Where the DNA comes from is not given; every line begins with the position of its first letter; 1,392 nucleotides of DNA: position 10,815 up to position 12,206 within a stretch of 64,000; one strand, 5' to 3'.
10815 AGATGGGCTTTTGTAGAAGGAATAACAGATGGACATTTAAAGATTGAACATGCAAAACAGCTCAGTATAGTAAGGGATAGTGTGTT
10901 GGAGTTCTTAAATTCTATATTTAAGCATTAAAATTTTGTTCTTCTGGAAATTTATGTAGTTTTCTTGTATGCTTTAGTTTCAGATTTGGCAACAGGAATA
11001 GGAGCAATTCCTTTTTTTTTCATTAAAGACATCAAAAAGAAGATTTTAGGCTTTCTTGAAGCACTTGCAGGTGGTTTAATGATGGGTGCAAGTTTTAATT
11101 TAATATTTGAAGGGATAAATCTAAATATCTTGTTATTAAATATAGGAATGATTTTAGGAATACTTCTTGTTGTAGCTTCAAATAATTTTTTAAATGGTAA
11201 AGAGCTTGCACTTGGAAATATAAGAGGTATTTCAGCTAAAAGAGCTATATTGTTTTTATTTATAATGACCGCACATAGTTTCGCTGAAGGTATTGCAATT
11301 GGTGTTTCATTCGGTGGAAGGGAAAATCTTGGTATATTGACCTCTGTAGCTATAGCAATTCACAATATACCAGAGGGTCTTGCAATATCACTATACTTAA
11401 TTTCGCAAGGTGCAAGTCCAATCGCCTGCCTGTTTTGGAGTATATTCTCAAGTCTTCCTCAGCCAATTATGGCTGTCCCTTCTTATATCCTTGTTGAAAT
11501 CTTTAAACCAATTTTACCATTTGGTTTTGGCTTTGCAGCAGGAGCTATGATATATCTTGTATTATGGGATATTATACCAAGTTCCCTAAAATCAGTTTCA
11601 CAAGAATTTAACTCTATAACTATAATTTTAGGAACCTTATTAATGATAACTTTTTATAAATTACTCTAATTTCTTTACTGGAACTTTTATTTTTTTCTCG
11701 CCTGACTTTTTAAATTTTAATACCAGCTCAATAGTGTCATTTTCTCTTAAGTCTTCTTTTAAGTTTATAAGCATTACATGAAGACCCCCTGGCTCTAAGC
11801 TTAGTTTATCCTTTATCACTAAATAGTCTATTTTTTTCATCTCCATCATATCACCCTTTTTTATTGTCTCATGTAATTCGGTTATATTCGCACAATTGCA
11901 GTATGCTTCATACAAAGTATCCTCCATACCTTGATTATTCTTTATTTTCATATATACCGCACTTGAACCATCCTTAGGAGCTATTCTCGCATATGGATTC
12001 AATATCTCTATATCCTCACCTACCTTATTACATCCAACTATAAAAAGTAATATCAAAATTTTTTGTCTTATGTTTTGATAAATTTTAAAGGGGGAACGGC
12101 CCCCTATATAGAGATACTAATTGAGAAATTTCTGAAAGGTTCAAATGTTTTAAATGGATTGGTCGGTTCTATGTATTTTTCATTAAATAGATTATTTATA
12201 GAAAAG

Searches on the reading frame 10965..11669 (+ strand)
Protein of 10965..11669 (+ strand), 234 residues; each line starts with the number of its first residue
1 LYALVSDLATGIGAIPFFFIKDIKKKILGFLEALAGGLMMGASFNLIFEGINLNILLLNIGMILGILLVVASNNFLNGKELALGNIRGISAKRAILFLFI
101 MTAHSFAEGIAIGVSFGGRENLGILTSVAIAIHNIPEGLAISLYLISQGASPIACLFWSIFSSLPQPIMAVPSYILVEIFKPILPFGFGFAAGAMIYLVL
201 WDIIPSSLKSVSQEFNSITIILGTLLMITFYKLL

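Call 6: search_protein_families(library=pfam, proteins=[window:10965-11669:+], max_evalue=0.01)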
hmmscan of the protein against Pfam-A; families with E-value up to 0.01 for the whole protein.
window:10965-11669:+ (234 aa): 1 family
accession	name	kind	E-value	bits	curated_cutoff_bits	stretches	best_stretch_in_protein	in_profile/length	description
PF02535.28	Zip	-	2.7e-15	56.9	35.1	1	93-228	177-320/323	ZIP Zinc transporter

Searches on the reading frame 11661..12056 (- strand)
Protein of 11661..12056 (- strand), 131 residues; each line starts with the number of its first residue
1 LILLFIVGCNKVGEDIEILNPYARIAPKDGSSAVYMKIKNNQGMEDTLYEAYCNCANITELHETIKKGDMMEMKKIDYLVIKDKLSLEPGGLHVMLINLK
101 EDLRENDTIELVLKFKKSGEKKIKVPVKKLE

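Call 6: search_protein_families(library=pfam, proteins=[window:11661-12056:-], max_evalue=0.01)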
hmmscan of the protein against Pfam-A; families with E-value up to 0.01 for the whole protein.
window:11661-12056:- (131 aa): 1 family
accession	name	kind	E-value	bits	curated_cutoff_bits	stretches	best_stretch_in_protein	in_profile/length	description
PF04314.18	PCuAC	-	1e-25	90.2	29.4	1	20-122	3-108/109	Copper chaperone PCu(A)C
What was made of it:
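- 11661..12056 (-): PCu(A)C-type periplasmic copper chaperone gene downstream in the same orientation. Supporting context for copper handling. PF04314 at 90.2 bits (call 6).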
